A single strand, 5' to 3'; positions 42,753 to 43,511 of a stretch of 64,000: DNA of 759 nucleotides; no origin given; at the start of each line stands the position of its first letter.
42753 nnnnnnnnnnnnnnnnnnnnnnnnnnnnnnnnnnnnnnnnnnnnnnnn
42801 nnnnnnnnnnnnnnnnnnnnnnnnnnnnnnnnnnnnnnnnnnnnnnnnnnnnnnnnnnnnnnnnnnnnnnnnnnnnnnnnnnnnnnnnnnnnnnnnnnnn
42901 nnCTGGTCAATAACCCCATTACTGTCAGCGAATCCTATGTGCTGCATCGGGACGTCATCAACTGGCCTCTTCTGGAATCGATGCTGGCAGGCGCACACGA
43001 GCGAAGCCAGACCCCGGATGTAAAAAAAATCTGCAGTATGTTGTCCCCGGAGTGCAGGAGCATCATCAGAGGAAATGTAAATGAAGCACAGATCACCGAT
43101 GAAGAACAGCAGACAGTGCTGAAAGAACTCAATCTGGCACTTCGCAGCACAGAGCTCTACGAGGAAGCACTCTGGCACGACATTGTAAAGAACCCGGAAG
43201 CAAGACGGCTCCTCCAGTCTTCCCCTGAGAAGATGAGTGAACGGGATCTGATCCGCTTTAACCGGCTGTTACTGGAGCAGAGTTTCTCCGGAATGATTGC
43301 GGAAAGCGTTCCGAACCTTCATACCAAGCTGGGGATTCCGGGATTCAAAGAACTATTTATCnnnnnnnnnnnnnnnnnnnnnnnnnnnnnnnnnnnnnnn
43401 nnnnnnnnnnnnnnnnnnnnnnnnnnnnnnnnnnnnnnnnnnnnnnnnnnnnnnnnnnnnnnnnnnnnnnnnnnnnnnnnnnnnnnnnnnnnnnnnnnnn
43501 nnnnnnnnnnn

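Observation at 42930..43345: Approximately 135-aa insertion in the TM4-TM5 loop of MraY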

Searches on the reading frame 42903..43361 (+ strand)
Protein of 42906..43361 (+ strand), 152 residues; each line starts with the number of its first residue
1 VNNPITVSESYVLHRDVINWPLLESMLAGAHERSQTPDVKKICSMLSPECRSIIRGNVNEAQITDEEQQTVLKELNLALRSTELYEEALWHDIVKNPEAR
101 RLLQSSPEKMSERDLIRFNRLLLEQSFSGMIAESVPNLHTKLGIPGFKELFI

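Call 3: search_protein_families(library=pfam, proteins=[window:42930-43345:+], max_evalue=1)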
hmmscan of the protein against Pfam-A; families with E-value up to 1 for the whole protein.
window:42930-43345:+ (138 aa): 2 families
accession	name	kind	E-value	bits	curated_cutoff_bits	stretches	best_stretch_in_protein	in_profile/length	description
PF17944.6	Arg_decarbox_C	-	0.019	15.9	23.3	1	43-73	16-47/51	Arginine decarboxylase C-terminal helical extension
PF17867.7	AAA_lid_7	-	0.053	14.2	22.7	1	81-118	23-61/106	Midasin AAA lid domain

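Call 5: find_homologous_proteins(query=window:42906-43361:+, max_evalue=0.001)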
Query window:42906-43361:+: 13 candidates shared short words with the query, none scored E <= 0.001.

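Call 26: search_protein_representatives(alignment_id=A2)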
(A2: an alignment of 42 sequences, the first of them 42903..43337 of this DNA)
Query: 42 sequences, 145 profile positions. Proteins with E-value up to 0.001 (for the whole library): 3055; up to 1e-10: 960; up to 1e-30: 17. The best 150 are listed.
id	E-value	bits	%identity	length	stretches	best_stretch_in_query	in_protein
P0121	1.8e-105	365.9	-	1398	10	9-136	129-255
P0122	1.3e-70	252.8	-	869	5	6-136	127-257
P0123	5.4e-68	244.4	-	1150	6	34-136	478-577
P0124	7.8e-54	198.4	-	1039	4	10-129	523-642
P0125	1.8e-49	184.3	-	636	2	3-137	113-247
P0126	1.4e-46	174.9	-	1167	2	11-138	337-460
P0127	8.3e-45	169.1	-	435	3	11-137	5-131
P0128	4.1e-44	166.9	-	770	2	13-136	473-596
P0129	1.2e-43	165.4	-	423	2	11-134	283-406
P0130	5.8e-42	159.9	-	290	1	1-144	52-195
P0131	7.4e-42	159.6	-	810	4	17-133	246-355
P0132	5.3e-40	153.6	-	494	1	1-145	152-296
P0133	2.3e-38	148.3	-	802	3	13-130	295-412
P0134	1.0e-35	139.6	-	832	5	34-135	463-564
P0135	2.8e-35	138.2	-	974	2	13-137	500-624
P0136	1.0e-34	136.4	-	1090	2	18-134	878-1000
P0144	1.1e-28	116.9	-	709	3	8-131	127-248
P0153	3.9e-26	108.6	-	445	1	9-136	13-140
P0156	2.3e-25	106.1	-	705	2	17-130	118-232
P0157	4.8e-25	105.1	-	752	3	12-136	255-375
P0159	1.5e-24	103.5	-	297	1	10-136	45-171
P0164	9.4e-24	100.9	-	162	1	10-139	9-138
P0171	6.0e-23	98.3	-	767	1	11-141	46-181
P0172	6.4e-23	98.2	-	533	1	7-134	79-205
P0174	8.3e-23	97.8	-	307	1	13-134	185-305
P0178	1.5e-22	97.0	-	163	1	17-136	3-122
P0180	1.7e-22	96.8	-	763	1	10-136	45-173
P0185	2.2e-22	96.4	-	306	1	12-134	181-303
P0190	5.2e-22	95.2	-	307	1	10-135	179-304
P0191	5.2e-22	95.2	-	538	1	10-137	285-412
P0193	6.9e-22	94.8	-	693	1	15-139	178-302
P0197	9.4e-22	94.4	-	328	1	11-134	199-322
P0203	1.9e-21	93.4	-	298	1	12-134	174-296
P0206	3.1e-21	92.7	-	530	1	15-138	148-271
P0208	3.3e-21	92.6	-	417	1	9-140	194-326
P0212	5.0e-21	92.0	-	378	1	11-142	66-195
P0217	8.5e-21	91.3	-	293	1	13-134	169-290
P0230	2.0e-20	90.1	-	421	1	12-132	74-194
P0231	2.1e-20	90.0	-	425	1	11-138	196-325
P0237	2.4e-20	89.8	-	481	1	11-136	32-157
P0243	3.1e-20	89.5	-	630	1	9-137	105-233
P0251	5.8e-20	88.6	-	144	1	14-130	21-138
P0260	8.9e-20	88.0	-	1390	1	10-141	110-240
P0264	1.1e-19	87.7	-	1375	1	1-136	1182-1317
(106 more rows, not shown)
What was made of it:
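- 42930..43310 (+): Core of the ~125-aa six-helix domain (aa 161-287), homologous to a large unannotated domain family. Non-MraY hits match profile positions ~10-136 of A2 (call 26).
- On Unannotated ~125-aa loop-insertion helical domain family (defined here): The insert profile finds 3,055 proteins at E<=1e-3 (call 26).
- The insert profile finds 3,055 representative proteins at E<=1e-3 and 960 at E<=1e-10 (call 26).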

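Call 28: search_protein_families(library=pfam, proteins=[P0121, P0122, P0123, P0124, P0125, P0126, P0127, P0128, P0129, P0131], max_evalue=0.001)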
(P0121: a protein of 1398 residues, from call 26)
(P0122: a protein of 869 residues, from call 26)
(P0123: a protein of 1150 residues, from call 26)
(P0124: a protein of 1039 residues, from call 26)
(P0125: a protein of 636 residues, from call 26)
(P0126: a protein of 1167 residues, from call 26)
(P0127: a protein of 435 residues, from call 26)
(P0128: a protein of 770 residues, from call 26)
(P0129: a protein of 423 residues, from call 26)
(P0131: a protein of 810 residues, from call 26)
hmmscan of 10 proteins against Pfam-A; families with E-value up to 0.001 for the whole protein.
P0121 (1398 aa): 0 families

P0122 (869 aa): 0 families

P0123 (1150 aa): 3 families
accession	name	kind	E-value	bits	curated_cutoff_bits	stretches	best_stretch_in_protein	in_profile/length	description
PF11829.13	DUF3349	-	9.9e-06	26.7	28.3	0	508-570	30-91/94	Protein of unknown function (DUF3349)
PF17816.7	PDZ_4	-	1.2e-05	26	23.1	0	522-561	55-94/114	PDZ domain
PF22979.2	HTH_69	-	3.8e-05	23.9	27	0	666-680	18-32/69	Winged helix-turn-helix domain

P0124 (1039 aa): 8 families
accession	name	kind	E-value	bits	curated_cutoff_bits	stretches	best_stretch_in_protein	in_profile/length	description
PF00005.33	ABC_tran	-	3.8e-36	125.2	25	3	716-865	1-124/137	ABC transporter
PF02463.25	SMC_N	-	2.2e-11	44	40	1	258-354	135-200/220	RecF/RecN/SMC N terminal domain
PF13304.12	AAA_21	-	5.3e-07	30.4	27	0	806-928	190-299/304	AAA domain, putative AbiEii toxin, Type IV TA system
PF13558.12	SbcC_Walker_B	-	2.2e-05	25.1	27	0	850-910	33-87/90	SbcC/RAD50-like, Walker B motif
PF20703.3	nSTAND1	-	3e-05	24.3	27.1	0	710-745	17-52/379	Novel STAND NTPase 1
PF13555.12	AAA_29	-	4.8e-05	23.5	27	0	29-52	15-38/61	P-loop containing region of AAA domain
PF03193.22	RsgA_GTPase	-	0.00015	22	30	0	12-58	83-128/174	RsgA GTPase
PF25201.1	nSTAND6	-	0.00083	19.8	27.7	0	710-748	2-40/148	Novel STAND NTPase 6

P0125 (636 aa): 3 families
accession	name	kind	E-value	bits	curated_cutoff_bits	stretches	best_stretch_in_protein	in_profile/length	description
PF13360.13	PQQ_2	-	5.1e-19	69.3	27.6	1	303-422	11-130/233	Outer membrane protein assembly factor BamB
PF13570.13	Beta-prop_ACSF4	-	9.2e-14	52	133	1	286-427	104-243/329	Beta-alanine-activating enzyme, beta-propeller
PF01011.28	PQQ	-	4.8e-06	26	26.7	0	586-604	266-284/595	Glucose/ethanol/alcohol dehydrogenase, beta-propeller domain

P0126 (1167 aa): 0 families

P0127 (435 aa): 0 families

P0128 (770 aa): 6 families
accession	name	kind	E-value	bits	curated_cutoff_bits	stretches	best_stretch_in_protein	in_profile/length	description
PF12799.13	LRR_4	-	8.1e-31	105.8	27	6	686-726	1-42/44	Leucine Rich repeats (2 copies)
PF13855.12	LRR_8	-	6.5e-21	74.3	27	5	635-673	20-61/61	Leucine rich repeat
PF23598.1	LRR_14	-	4.4e-09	36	40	2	309-461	71-220/353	Leucine-rich repeat region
PF14580.12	LRR_9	-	1.5e-07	31.6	30.5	1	305-404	39-148/175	Leucine-rich repeat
PF24758.1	LRR_At5g56370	-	3.1e-05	24.2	27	0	347-449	32-140/227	FBD-associated F-box protein At5g56370, LRR repeats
PF23952.1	LRR_EndoS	-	0.00073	20.2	27.9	0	355-458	26-105/116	Endo-beta-N-acetylglucosaminidase EndoS LRR domain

P0129 (423 aa): 0 families

P0131 (810 aa): 4 families
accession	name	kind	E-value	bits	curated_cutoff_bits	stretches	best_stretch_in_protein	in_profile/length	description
PF04278.17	Tic22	-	3.4e-06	27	23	0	227-331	141-241/244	Tic22-like family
PF00352.27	TBP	-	4.2e-06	26.9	22.9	0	547-573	20-47/85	Transcription factor TFIID (or TATA-binding protein, TBP)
PF21648.2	M1E1E6-like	-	0.00014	22.5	27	0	299-320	51-72/104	Integron cassette protein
PF04353.18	Rsd_AlgQ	-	0.00058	20.3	35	0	616-656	67-107/150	Regulator of RNA polymerase sigma(70) subunit, Rsd/AlgQ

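Call 30: predict_structure(alignment_id=A2)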
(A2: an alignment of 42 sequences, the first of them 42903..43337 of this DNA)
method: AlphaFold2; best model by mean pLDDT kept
length: 145 residues; sequences in the alignment: 42
mean_pLDDT: 85.0   pTM: 0.80
mean pLDDT of the five models: 85.0, 84.4, 84.1, 84.1, 83.3
residues with pLDDT >= 90: 94; 70-90: 30; 50-70: 9; < 50: 12
segments of 3 or more residues with pLDDT < 50: 1-7, 141-145
pLDDT, mean of each block of 10 residues (from residue 1): 48 93 92 79 94 86 87 96 91 89 91 93 94 78 43
secondary structure, 60 per line:
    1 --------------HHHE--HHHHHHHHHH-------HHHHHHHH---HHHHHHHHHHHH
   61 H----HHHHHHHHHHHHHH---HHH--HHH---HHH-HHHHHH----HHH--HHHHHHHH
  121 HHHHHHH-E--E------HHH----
elements in order: H21-30 H38-45 H49-61 H66-79 H98-103 H113-127
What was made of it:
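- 42930..43310 (+): The AF2 model of the insert alone has pLDDT 85 and pTM 0.80 (call 30).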

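Call 32: search_protein_families(library=ncbifam, proteins=[P0164, P0178, P0251, P0127, P0122, P0125, P0121, P0124], max_evalue=0.01)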
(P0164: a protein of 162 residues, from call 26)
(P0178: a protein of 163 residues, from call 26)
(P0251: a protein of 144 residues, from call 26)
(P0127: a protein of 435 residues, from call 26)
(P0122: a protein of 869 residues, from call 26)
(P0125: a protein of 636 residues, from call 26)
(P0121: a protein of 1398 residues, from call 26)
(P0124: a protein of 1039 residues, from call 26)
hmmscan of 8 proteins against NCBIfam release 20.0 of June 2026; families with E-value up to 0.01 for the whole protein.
P0164 (162 aa): 0 families

P0178 (163 aa): 0 families

P0251 (144 aa): 0 families

P0127 (435 aa): 1 family
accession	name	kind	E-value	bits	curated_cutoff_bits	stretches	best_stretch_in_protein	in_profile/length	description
TIGR01639.1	P_fal_TIGR01639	paralog_domain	0.00037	20.5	25.75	0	58-80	10-32/61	Plasmodium falciparum uncharacterized domain TIGR01639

P0122 (869 aa): 0 families

P0125 (636 aa): 7 families
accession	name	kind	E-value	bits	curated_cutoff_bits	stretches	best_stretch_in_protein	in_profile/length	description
TIGR03300.1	assembly_YfgL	equivalog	1.7e-15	56.6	285.2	1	281-400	61-176/377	outer membrane protein assembly factor BamB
NF008351.0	PRK11138.1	equivalog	4.6e-12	45.1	423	1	296-400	80-191/394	outer membrane protein assembly factor BamB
TIGR03075.1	PQQ_enz_alc_DH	subfamily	5.1e-07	28.7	480.05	1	334-398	438-504/530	PQQ-dependent dehydrogenase, methanol/ethanol family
NF053615.1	SerThrKinAfsKStmc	equivalog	2.8e-06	26.3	1300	1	317-426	651-760/809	protein serine/threonine kinase AfsK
TIGR04528.1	acido_non_PQQ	subfamily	2.6e-05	23.2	650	0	345-398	369-420/493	acido-empty-quinoprotein group A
TIGR03074.1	PQQ_membr_DH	subfamily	0.0016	16.3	832.65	0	587-609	222-454/783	membrane-bound PQQ-dependent dehydrogenase, glucose/quinate/shikimate family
NF041516.1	PA2928_fam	subfamily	0.0064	15.9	70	0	587-602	110-125/376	PA2928 family protein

P0121 (1398 aa): 0 families

P0124 (1039 aa): 186 families (the best 25 are shown)
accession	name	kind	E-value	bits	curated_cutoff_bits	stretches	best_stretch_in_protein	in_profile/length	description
TIGR02769.1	nickel_nikE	equivalog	2e-56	191.4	332.55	4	710-866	21-167/265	nickel import ATP-binding protein NikE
NF011713.0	PRK15134.1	equivalog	4.3e-56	190.6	834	3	710-951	296-508/529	microcin C ABC transporter ATP-binding protein YejF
NF011659.0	PRK15079.1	equivalog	2.2e-52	177.8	540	3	715-972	39-271/334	murein tripeptide/oligopeptide ABC transporter ATP binding protein OppF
NF007739.0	PRK10419.1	subfamily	4.4e-52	177.3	354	4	884-954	167-237/268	nickel ABC transporter ATP-binding protein NikE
TIGR04521.1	ECF_ATPase_2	equivalog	2.2e-51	174.6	330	4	712-866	17-161/279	energy-coupling factor transporter ATPase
TIGR02770.1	nickel_nikD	equivalog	8.4e-50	169.3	318.7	4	224-373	58-205/230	nickel import ATP-binding protein NikD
NF047576.1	opine_ATP_CntF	equivalog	1.3e-49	168.8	385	4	219-373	76-229/264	staphylopine uptake ABC transporter ATP-binding protein CntF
NF047578.1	opine_ATP_CntD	equivalog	4e-49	167.2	380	4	219-373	76-229/266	staphylopine uptake ABC transporter ATP-binding protein CntD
NF008453.0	PRK11308.1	subfamily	1e-46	159.7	408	3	715-969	37-265/334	dipeptide ABC transporter ATP-binding protein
NF007613.0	PRK10261.1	equivalog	1e-46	159.6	1077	3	715-963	339-561/623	glutathione ABC transporter ATP-binding protein GsiA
NF008246.0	PRK11022.1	equivalog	3.2e-44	151.4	541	3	700-966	3-254/326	dipeptide ABC transporter ATP-binding protein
NF007010.1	PRK09473.1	subfamily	7e-43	146.6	575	3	700-965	1-250/318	oligopeptide ABC transporter ATP-binding protein OppD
NF010158.0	PRK13637.1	equivalog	5.2e-42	143.9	390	4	712-865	19-160/287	energy-coupling factor transporter ATPase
TIGR04520.1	ECF_ATPase_1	equivalog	7.5e-41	140.3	315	4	248-372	91-214/269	energy-coupling factor transporter ATPase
TIGR02857.1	CydD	equivalog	2.8e-40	138.8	435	3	700-934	321-522/529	thiol reductant ABC exporter subunit CydD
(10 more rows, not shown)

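Call 34: fold_search(model_id=the predicted structure, library=pdb)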
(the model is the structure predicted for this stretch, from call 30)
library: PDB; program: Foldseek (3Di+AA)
matches with E <= 10: 56; with E <= 0.001: 0
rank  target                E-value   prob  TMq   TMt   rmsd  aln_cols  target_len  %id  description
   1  7dr4_K                2.0e+00  0.03  0.13  0.15  14.5       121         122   16  Complex of anti-human IL-2 antibody and human IL-2 (released 2021-04-14)
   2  3lra                  2.1e+00  0.03  0.17  0.12  12.6       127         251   17  Structural Basis for Assembling a Human Tripartite Complex Dlg1-MPP7-Mals3 (released 2010-11-17)
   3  9ya2_L                2.5e+00  0.10  0.29  0.27  10.7       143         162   13  Cryo-EM structure of intraconoidal microtubule 1 (ICMT1) from Toxoplasma gondii (8-nm repeat) (released 2025-12-03)
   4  7dr4_I                2.9e+00  0.02  0.13  0.15  14.6       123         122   16  Complex of anti-human IL-2 antibody and human IL-2 (released 2021-04-14)
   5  7dr4_J                3.8e+00  0.03  0.18  0.19  13.3       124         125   18  Complex of anti-human IL-2 antibody and human IL-2 (released 2021-04-14)
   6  4itr_A                4.0e+00  0.04  0.20  0.12  13.4       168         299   12  Crystal Structure of IbpAFic2-H3717A in complex with adenylylated Cdc42 (released 2013-02-20)
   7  6gv8                  4.2e+00  0.03  0.20  0.19  16.0       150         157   11  Characterization of extracellular matrix binding protein- (Embp)-mediated Staphylococcus epidermidis adherence to fibron (released 2019-07-03)
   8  6b97_B                4.4e+00  0.03  0.23  0.13  11.9       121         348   12  Crystal structure of PDE2 in complex with complex 9 (released 2017-11-22)
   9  6psj_B                4.9e+00  0.02  0.16  0.13  14.7       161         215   14  Bazedoxifene in Complex with Y537S Estrogen Receptor Alpha Ligand Binding Domain (released 2019-11-20)
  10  5xkm_D                5.2e+00  0.03  0.22  0.12  12.6       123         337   10  Crystal structure of human phosphodiesterase 2A in complex with 6-methyl-N-(1-(4-(trifluoromethoxy)phenyl)propyl)pyraz (released 2017-08-16)
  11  4itr_B                5.2e+00  0.03  0.20  0.12  13.4       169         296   12  Crystal Structure of IbpAFic2-H3717A in complex with adenylylated Cdc42 (released 2013-02-20)
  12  1dk8                  5.5e+00  0.08  0.26  0.26  11.1        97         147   10  CRYSTAL STRUCTURE OF THE RGS-HOMOLOGOUS DOMAIN OF AXIN (released 2000-07-12)
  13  6s3l_A                5.5e+00  0.03  0.21  0.17  14.2       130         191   17  Structure of the core of the flagellar export apparatus from Vibrio mimicus, the FliPQR-FlhB complex. (released 2020-03-25)
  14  7zcv_A                5.5e+00  0.02  0.16  0.11  12.9       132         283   11  Rgg144 of Streptococcus pneumoniae (released 2022-06-01)
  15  9lm7_B                5.5e+00  0.02  0.17  0.10  12.3       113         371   12  Crystal structrue of bvFP-Pr1-88.4 (released 2026-01-28)
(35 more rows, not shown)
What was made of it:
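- On Known peptidoglycan-binding or periplasmic targeting domains (LysM, SPOR, PASTA, PG_binding_1, OmpA): The best Foldseek hit in the PDB is E=2.0 (call 34).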

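Call 37: list_cluster_members(proteins=[P0121, P0125, P0128, P0124, P0164, P0171, P0174, P0260, P0264, P0157])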
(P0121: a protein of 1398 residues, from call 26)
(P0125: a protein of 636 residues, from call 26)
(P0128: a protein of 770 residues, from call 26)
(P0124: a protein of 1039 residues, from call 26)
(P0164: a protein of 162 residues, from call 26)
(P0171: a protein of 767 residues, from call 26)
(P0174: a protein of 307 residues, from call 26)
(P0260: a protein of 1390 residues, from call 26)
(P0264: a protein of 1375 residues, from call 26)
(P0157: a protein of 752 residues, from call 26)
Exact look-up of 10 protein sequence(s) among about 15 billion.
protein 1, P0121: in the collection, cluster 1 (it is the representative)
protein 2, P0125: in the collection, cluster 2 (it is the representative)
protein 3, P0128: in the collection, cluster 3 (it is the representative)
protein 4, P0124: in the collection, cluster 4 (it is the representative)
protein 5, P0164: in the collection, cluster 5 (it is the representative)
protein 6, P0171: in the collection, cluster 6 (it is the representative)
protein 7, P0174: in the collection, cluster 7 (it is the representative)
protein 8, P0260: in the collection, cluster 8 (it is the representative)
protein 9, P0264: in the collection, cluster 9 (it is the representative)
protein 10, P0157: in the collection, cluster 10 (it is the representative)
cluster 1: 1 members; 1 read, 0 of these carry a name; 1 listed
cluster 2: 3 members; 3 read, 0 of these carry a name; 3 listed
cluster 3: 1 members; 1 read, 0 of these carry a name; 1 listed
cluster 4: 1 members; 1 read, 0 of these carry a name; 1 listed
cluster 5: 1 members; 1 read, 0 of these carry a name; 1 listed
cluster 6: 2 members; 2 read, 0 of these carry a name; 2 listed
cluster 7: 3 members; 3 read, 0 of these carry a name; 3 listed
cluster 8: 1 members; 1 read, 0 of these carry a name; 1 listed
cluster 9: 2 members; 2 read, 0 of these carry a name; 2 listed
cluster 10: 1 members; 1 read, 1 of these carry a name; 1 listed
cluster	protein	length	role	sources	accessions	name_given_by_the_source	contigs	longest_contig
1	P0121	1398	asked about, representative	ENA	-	-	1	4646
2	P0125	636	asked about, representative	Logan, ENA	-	-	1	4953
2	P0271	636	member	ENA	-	-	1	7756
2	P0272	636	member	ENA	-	-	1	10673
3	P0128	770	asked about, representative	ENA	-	-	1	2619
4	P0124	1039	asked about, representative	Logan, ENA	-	-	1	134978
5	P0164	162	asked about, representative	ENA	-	-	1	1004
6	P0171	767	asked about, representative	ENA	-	-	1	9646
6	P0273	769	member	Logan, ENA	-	-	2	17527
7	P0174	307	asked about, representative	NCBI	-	-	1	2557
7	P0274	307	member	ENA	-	-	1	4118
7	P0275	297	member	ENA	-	-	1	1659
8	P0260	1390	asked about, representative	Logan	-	-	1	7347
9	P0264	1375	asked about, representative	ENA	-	-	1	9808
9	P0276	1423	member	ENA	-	-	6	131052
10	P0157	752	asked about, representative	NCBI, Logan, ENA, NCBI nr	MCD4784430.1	MAG: hypothetical protein K8T10_11470 [Candidatus Eremiobacteraeota bacterium] | hypothetical protein [Candidatus Eremiobacteraeota bacterium]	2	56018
